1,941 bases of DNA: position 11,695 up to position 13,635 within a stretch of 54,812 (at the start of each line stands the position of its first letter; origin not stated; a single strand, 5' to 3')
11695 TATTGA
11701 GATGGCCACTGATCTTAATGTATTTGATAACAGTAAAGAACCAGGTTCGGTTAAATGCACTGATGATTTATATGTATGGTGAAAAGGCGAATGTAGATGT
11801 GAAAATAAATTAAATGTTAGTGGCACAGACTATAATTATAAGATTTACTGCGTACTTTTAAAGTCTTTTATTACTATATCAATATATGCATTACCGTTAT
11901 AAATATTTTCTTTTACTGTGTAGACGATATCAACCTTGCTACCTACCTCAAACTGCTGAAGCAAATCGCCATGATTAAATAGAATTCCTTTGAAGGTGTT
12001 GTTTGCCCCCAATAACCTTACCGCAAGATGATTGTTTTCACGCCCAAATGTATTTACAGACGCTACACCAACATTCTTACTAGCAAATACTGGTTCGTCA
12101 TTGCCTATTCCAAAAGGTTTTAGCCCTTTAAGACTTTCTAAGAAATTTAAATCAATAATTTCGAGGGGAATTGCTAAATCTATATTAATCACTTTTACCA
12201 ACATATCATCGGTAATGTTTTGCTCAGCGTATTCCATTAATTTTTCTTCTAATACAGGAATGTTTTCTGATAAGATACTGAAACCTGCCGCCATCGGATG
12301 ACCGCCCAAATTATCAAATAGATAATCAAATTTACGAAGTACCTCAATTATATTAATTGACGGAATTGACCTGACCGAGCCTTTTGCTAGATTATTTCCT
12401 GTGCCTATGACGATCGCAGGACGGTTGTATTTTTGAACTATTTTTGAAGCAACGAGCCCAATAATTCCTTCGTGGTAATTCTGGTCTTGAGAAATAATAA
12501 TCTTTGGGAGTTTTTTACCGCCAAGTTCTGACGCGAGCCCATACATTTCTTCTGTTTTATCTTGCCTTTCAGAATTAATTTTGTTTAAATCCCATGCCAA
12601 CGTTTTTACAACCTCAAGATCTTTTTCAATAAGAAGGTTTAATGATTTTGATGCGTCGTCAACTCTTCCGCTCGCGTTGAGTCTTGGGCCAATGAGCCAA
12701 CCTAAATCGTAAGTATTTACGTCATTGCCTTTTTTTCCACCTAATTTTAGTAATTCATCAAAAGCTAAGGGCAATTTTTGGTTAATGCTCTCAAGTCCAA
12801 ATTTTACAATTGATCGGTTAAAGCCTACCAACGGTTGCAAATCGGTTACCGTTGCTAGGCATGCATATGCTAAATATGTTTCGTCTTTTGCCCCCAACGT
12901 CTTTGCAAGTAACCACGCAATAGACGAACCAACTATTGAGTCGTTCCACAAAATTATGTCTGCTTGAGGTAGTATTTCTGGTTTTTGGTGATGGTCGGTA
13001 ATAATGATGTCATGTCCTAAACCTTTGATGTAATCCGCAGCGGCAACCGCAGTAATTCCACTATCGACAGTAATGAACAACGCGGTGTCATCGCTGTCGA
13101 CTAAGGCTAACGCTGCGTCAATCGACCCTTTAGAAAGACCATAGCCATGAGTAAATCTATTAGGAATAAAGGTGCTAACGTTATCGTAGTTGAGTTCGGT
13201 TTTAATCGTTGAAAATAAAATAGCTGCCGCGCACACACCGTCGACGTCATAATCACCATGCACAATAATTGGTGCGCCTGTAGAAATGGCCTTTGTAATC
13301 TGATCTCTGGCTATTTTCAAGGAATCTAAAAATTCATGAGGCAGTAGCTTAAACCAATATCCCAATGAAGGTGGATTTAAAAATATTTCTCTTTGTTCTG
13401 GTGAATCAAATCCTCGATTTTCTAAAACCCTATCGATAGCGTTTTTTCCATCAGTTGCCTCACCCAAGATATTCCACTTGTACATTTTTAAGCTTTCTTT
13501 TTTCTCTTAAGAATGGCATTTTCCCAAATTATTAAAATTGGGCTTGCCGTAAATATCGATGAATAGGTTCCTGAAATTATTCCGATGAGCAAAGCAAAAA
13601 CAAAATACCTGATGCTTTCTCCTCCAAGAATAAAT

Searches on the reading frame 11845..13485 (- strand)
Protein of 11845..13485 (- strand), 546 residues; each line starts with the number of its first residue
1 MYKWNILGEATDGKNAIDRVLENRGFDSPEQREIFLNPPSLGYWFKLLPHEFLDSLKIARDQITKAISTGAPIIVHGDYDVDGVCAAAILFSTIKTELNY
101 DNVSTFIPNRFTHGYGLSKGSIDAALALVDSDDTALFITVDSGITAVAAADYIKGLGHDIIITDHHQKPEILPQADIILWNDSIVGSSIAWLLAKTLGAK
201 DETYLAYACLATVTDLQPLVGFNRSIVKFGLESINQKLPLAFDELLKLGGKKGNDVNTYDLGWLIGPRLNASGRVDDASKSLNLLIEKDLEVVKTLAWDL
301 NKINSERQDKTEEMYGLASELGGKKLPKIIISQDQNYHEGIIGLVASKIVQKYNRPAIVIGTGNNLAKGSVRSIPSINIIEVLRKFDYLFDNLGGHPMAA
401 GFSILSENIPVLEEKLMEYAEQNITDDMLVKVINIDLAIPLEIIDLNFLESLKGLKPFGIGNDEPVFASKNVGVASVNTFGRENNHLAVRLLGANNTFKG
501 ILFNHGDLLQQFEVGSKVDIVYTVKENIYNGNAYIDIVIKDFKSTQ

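Call 15: search_protein_families(library=pfam, proteins=[window:11845-13485:-], max_evalue=0.01)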
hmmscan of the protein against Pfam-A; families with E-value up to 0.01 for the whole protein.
window:11845-13485:- (546 aa): 3 families
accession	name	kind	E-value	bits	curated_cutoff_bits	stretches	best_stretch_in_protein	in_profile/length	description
PF17768.7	RecJ_OB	-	9.4e-28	96.9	27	1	435-541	1-107/107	RecJ OB domain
PF01368.27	DHH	-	9.6e-18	65.1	28.1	1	73-192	2-100/125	DHH family, N-terminal domain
PF02272.25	DHHA1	-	6.2e-14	52.7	25.9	1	328-420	3-100/102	DHHA1 domain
